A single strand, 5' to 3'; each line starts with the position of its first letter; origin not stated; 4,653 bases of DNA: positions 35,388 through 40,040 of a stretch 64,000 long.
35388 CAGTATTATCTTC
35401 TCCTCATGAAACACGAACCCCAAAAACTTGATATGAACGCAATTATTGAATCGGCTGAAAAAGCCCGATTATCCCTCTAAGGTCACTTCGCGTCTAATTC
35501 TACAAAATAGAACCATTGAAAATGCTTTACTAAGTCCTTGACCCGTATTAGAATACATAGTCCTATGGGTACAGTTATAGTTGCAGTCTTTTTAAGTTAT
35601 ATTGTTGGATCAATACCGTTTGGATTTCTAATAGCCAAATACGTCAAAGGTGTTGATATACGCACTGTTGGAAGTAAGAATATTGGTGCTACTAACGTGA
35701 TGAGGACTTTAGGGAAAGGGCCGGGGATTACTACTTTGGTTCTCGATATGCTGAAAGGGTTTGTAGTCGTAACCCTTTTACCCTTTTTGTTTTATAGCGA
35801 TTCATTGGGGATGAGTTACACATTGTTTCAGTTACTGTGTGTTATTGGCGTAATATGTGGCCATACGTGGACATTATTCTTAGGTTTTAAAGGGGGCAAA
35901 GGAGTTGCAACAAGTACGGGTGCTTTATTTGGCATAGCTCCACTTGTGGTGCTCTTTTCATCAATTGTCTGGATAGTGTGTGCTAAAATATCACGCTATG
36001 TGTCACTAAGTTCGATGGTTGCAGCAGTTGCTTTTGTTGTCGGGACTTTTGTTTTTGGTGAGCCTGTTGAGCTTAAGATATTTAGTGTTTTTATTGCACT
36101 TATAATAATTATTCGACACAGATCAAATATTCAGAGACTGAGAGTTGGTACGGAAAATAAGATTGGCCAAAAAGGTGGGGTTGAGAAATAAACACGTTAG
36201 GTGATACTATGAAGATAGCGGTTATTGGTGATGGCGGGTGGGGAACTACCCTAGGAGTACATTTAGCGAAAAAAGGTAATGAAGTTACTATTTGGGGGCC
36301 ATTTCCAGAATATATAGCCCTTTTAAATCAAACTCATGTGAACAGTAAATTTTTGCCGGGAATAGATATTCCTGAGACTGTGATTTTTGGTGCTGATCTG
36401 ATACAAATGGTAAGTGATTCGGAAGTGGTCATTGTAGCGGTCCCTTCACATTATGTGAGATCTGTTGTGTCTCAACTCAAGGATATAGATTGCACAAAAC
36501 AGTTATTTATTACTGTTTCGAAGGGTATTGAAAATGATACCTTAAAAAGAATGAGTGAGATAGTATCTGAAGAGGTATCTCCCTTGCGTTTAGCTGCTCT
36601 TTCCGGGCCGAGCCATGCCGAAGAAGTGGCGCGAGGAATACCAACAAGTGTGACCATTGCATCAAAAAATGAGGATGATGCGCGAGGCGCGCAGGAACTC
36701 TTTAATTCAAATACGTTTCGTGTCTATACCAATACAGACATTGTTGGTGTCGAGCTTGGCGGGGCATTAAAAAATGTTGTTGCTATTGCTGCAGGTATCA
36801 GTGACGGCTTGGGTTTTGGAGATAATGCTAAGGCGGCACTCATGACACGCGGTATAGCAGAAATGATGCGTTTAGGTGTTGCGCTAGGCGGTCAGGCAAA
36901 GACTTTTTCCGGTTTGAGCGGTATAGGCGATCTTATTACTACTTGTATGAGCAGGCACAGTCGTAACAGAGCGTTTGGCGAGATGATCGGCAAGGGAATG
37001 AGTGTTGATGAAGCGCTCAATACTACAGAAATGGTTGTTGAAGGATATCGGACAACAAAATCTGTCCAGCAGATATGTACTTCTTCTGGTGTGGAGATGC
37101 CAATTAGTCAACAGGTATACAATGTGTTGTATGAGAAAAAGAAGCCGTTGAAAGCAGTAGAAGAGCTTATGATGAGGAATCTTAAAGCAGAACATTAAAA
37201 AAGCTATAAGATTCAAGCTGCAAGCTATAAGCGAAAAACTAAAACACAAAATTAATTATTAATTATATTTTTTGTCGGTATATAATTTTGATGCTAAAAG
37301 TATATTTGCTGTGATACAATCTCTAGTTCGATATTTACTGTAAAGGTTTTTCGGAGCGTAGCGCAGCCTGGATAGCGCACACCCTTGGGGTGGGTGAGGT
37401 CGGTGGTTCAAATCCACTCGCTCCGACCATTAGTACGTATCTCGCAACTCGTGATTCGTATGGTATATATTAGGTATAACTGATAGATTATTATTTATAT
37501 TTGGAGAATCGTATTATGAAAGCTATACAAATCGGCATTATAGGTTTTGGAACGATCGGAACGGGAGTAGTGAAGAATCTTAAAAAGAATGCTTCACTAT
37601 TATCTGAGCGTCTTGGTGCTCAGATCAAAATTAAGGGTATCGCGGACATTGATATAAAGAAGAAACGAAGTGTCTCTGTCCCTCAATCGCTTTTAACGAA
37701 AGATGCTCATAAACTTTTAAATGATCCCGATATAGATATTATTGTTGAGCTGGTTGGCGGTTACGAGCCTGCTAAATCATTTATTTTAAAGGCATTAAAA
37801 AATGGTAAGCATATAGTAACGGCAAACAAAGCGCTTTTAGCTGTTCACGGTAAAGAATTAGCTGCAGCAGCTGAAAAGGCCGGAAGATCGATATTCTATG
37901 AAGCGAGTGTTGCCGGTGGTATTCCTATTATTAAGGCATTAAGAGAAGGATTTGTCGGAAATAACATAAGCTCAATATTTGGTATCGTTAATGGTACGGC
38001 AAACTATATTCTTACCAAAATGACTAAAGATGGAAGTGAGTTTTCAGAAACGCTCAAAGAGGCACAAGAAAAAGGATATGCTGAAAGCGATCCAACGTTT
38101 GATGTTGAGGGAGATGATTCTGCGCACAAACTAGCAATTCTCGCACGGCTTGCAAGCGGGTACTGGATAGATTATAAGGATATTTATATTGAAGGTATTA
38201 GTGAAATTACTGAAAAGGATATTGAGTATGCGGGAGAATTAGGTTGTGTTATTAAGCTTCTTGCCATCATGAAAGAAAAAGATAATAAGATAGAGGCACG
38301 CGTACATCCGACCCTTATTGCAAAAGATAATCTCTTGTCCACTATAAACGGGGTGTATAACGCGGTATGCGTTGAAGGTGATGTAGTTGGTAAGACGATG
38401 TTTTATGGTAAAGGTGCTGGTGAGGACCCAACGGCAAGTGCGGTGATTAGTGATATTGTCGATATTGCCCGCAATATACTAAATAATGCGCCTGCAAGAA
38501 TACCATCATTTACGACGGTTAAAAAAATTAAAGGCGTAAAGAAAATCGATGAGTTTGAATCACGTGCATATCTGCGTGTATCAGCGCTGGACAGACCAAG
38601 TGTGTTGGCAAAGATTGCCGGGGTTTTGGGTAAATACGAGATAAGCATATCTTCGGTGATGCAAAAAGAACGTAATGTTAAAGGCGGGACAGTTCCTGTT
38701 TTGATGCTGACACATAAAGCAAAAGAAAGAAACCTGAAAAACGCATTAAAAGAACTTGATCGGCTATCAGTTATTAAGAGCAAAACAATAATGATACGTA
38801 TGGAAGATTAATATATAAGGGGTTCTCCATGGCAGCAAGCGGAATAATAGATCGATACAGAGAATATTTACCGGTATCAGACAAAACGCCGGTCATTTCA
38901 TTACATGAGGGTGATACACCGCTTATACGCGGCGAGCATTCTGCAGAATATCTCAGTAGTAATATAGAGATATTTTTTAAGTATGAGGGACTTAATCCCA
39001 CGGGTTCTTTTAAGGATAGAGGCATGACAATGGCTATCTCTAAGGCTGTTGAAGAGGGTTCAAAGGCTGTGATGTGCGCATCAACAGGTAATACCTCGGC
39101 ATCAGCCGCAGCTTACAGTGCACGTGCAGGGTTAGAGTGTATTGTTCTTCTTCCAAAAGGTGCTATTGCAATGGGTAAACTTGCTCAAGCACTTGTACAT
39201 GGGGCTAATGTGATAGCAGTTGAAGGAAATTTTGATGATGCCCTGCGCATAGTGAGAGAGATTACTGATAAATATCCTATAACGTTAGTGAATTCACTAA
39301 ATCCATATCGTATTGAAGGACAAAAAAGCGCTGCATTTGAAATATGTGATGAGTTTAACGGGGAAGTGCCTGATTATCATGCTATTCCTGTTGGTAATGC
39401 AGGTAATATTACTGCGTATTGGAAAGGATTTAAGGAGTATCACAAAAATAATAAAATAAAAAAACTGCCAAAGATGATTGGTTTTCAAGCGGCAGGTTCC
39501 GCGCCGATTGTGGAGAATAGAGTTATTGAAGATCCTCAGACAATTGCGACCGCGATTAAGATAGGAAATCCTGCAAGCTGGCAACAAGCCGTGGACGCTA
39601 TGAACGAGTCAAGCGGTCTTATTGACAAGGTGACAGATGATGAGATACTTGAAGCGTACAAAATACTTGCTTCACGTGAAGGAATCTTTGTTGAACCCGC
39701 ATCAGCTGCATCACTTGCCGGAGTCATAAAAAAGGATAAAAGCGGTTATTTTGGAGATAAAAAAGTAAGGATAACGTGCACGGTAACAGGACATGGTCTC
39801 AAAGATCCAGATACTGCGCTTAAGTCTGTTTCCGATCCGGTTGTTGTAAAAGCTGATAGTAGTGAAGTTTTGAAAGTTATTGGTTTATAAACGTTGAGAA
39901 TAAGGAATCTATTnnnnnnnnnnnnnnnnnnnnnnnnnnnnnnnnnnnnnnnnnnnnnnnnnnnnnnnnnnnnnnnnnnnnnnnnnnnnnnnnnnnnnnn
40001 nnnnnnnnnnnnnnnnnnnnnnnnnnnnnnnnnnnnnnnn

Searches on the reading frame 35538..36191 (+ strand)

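Call 3: search_protein_families(library=pfam, proteins=[window:35538-36191:+])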
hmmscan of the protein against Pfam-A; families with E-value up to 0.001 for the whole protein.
window:35538-36191:+ (217 aa): 1 family
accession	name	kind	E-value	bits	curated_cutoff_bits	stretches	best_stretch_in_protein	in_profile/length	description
PF02660.20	G3P_acyltransf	-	1.4e-54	185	24.1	1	19-201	1-164/164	Glycerol-3-phosphate acyltransferase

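Call 4: search_protein_families(library=ncbifam, proteins=[window:35538-36191:+])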
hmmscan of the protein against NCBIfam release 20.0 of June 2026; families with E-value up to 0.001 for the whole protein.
window:35538-36191:+ (217 aa): 8 families
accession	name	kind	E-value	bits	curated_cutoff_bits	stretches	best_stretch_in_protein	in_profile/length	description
TIGR00023.1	TIGR00023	equivalog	2.5e-52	177.5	137.2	1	13-212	5-196/196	glycerol-3-phosphate 1-O-acyltransferase PlsY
NF010976.0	PRK14399.1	equivalog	2.7e-27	96.2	419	1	12-167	10-164/258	membrane protein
NF010990.0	PRK14414.1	equivalog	3.8e-27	95.3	261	1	12-200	6-187/210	glycerol-3-phosphate acyltransferase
NF010993.0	PRK14417.1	equivalog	8.1e-27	94.2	249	1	13-194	5-184/232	membrane protein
NF010992.0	PRK14416.1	equivalog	4.2e-21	75.9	222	1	16-201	2-187/207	membrane protein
NF001254.0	PRK00220.2-1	equivalog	1.4e-16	61.1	199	1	17-192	10-178/182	glycerol-3-phosphate 1-O-acyltransferase PlsY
NF010978.0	PRK14401.1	equivalog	3.2e-16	59.7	163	1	14-156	3-133/187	membrane protein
NF010987.0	PRK14411.1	equivalog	1.1e-15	58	243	1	14-208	4-189/204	membrane protein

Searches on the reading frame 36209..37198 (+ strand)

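Call 3: search_protein_families(library=pfam, proteins=[window:36209-37198:+])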
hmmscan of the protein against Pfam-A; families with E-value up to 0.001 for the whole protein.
window:36209-37198:+ (329 aa): 6 families
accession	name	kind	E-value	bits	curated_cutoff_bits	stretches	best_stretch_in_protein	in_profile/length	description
PF07479.19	NAD_Gly3P_dh_C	-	9.9e-61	204.5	25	1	177-318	1-142/142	NAD-dependent glycerol-3-phosphate dehydrogenase C-terminus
PF01210.29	NAD_Gly3P_dh_N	-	2.2e-48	164.7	23.1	1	2-156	1-156/158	NAD-dependent glycerol-3-phosphate dehydrogenase N-terminus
PF20618.3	GPD_NAD_C_bact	-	9.5e-23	81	27.6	1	237-303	1-66/66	Bacterial GPD, NAD-dependent C-terminal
PF03807.23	F420_oxidored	-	1.7e-08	35.3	21.6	1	2-104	1-92/94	NADP oxidoreductase coenzyme F420-dependent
PF02558.23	ApbA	-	2.8e-07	30.7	22.2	1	3-110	1-106/150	Ketopantoate reductase PanE/ApbA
PF03446.21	NAD_binding_2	-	0.0004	20.9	21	0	2-123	1-112/161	NAD binding domain of 6-phosphogluconate dehydrogenase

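Call 4: search_protein_families(library=ncbifam, proteins=[window:36209-37198:+])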
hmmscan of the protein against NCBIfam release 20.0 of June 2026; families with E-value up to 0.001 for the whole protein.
window:36209-37198:+ (329 aa): 23 families
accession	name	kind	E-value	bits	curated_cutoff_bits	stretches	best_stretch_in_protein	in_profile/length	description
NF000942.0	PRK00094.1-4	subfamily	3.9e-130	433.9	257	1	1-328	3-332/334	NAD(P)H-dependent glycerol-3-phosphate dehydrogenase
NF000941.0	PRK00094.1-3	equivalog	6.9e-130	433.2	423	1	2-328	3-332/336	NAD(P)H-dependent glycerol-3-phosphate dehydrogenase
NF000940.0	PRK00094.1-2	subfamily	9.4e-113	377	202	1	1-328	1-328/330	NAD(P)H-dependent glycerol-3-phosphate dehydrogenase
NF000939.0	PRK00094.1-1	equivalog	1.1e-107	360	473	1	2-328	7-335/339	NAD(P)H-dependent glycerol-3-phosphate dehydrogenase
NF011211.0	PRK14618.1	equivalog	2.2e-101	339.3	489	1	1-328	5-328/328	NAD(P)H-dependent glycerol-3-phosphate dehydrogenase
NF000946.0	PRK00094.2-4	equivalog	5.1e-89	298.6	455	1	2-326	6-330/342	NAD(P)H-dependent glycerol-3-phosphate dehydrogenase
NF009098.0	PRK12439.1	equivalog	7.4e-88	295.2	436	1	2-323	9-330/341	NAD(P)H-dependent glycerol-3-phosphate dehydrogenase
NF011212.0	PRK14619.1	equivalog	3.8e-85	285.8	377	1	63-328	41-307/309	NAD(P)H-dependent glycerol-3-phosphate dehydrogenase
NF000944.0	PRK00094.2-2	equivalog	2.7e-80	270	603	1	1-323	21-342/371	NAD(P)H-dependent glycerol-3-phosphate dehydrogenase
TIGR03376.1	glycerol3P_DH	equivalog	2.6e-71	240.5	285.5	1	2-315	1-337/342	glycerol-3-phosphate dehydrogenase (NAD(+))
NF011213.0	PRK14620.1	equivalog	5e-71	239.5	478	1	1-318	1-322/326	NAD(P)H-dependent glycerol-3-phosphate dehydrogenase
NF000943.0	PRK00094.2-1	equivalog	3.5e-66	223.8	400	1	1-323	1-295/296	NAD(P)H-dependent glycerol-3-phosphate dehydrogenase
NF000947.0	PRK00094.2-5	equivalog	7.4e-58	196.5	251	1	1-310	5-317/323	NAD(P)H-dependent glycerol-3-phosphate dehydrogenase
NF000945.0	PRK00094.2-3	equivalog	2e-57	195.5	491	1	1-325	1-350/352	NAD(P)H-dependent glycerol-3-phosphate dehydrogenase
TIGR01915.1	npdG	equivalog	2.2e-06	27.8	149.8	1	1-122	1-120/220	NADPH-dependent F420 reductase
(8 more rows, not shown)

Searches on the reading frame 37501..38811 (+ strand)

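Call 3: search_protein_families(library=pfam, proteins=[window:37501-38811:+])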
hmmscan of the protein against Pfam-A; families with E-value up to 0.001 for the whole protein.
window:37501-38811:+ (436 aa): 4 families
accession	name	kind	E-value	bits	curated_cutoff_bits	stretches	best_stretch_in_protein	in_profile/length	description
PF00742.24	Homoserine_dh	-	2.8e-67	226.3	22.9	1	142-320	1-173/173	Homoserine dehydrogenase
PF03447.22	NAD_binding_3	-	1.3e-25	90.8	24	1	15-134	1-116/116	Homoserine dehydrogenase, NAD binding domain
PF01842.31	ACT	-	6.1e-07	29.5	27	1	357-421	2-63/66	ACT domain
PF01408.29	GFO_IDH_MocA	-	5.2e-06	27.6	24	1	9-129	1-114/120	Oxidoreductase family, NAD-binding Rossmann fold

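Call 4: search_protein_families(library=ncbifam, proteins=[window:37501-38811:+])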
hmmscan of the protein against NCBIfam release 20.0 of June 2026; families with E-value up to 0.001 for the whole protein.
window:37501-38811:+ (436 aa): 14 families
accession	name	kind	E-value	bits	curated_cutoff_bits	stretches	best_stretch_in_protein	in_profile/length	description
NF004976.0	PRK06349.1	subfamily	6e-166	552.8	205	1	6-435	2-427/430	homoserine dehydrogenase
NF004912.0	PRK06270.1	equivalog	6.8e-86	288.8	373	1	6-326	1-340/343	homoserine dehydrogenase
NF006235.0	PRK08374.1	equivalog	6.1e-54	183.3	451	1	72-326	86-332/336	homoserine dehydrogenase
NF005290.0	PRK06813.1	equivalog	2.1e-46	158.5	286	1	89-327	102-341/346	homoserine dehydrogenase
NF006959.0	PRK09436.1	equivalog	4.2e-33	114.4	726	1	7-232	464-703/819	bifunctional aspartate kinase/homoserine dehydrogenase I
NF005002.0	PRK06392.1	equivalog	1.6e-32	112.8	296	1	6-320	1-322/329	homoserine dehydrogenase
NF007003.0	PRK09466.1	subfamily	1.4e-25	89.9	582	1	7-231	457-696/810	bifunctional aspartate kinase/homoserine dehydrogenase II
NF009830.0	PRK13304.1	equivalog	1.1e-05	25.1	267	1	9-150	2-135/265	aspartate dehydrogenase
NF058563.1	BT_2159_fam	equivalog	1.4e-05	24.3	650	1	9-108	1-92/350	disaccharide 3-dehydrogenase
NF008607.0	PRK11579.1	subfamily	2.4e-05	23.5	330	1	8-141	4-130/346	oxidoreductase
TIGR01327.1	PGDH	equivalog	3.4e-05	22.8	454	1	348-425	444-520/525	phosphoglycerate dehydrogenase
NF009827.0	PRK13303.1-2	equivalog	5e-05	22.7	226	1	9-150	2-137/267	aspartate dehydrogenase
TIGR04380.1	myo_inos_iolG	equivalog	0.00024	20.1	355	1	9-107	2-93/330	inositol 2-dehydrogenase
NF052679.1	InsChiInosDhIolG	equivalog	0.00074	18.6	540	0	9-112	3-99/343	bifunctional inositol 2-dehydrogenase/D-chiro-inositol 1-dehydrogenase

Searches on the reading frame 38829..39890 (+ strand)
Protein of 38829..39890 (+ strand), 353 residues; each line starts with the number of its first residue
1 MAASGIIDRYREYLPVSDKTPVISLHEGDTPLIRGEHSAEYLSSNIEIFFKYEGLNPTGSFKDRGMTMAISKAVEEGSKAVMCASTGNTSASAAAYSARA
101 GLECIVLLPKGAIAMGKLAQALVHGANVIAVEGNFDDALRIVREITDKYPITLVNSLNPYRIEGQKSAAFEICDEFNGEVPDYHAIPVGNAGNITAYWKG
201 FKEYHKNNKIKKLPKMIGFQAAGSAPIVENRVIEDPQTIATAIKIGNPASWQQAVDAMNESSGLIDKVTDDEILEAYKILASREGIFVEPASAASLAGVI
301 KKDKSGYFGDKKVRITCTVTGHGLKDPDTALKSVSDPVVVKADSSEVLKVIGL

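Call 3: search_protein_families(library=pfam, proteins=[window:38829-39890:+])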
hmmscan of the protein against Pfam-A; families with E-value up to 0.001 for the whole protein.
window:38829-39890:+ (353 aa): 1 family
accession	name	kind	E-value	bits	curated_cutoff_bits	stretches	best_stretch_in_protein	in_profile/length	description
PF00291.31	PALP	-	1.2e-74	251.7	35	1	23-316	1-290/295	Pyridoxal-phosphate dependent enzyme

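Call 4: search_protein_families(library=ncbifam, proteins=[window:38829-39890:+])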
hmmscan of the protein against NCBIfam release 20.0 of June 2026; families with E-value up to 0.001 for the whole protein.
window:38829-39890:+ (353 aa): 47 families (the best 25 are shown)
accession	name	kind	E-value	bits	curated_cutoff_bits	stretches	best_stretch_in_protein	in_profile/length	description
TIGR00260.1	thrC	equivalog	3.9e-100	335.3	167.1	1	7-328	1-340/340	threonine synthase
NF004170.0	PRK05638.1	equivalog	9.3e-66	222.2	421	1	7-326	46-358/442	threonine synthase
NF006050.0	PRK08197.1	equivalog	1.9e-65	221.2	303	1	9-331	60-389/406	threonine synthase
NF006205.0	PRK08329.1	equivalog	1.8e-49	168.6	358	1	8-325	44-345/347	threonine synthase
NF005035.0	PRK06450.1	equivalog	2.7e-42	144.8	301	1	22-304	51-323/338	threonine synthase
NF004996.0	PRK06381.1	equivalog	4.4e-42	144.2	266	1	27-315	13-313/319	threonine synthase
TIGR01127.1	ilvA_1Cterm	equivalog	5e-26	91.6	378.75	1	45-304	14-270/380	threonine ammonia-lyase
NF005600.0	PRK07334.1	equivalog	1.7e-22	79.6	496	1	45-316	42-306/408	threonine ammonia-lyase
NF045641.2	BHydaspDhtseBhcB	equivalog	9.6e-22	77.5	550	1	44-318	33-301/312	beta-hydroxyaspartate dehydratase BhcB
NF005454.0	PRK07048.1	equivalog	3.3e-21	75.8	452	1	30-313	26-302/324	threo-3-hydroxy-L-aspartate ammonia-lyase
NF006390.0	PRK08639.1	equivalog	1e-20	74.1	421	1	30-321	26-312/418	threonine ammonia-lyase IlvA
NF006389.0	PRK08638.1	equivalog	1e-19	70.7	453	1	29-313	27-306/333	bifunctional threonine ammonia-lyase/L-serine ammonia-lyase TdcB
TIGR03844.1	cysteate_syn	equivalog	1e-19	70.6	324.9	2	8-229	45-268/398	cysteate synthase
NF006094.0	PRK08246.1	subfamily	2e-19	70.1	331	1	28-301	22-284/310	serine/threonine dehydratase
TIGR02079.1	THD1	equivalog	6.3e-18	64.7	440.55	1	29-304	16-291/410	threonine ammonia-lyase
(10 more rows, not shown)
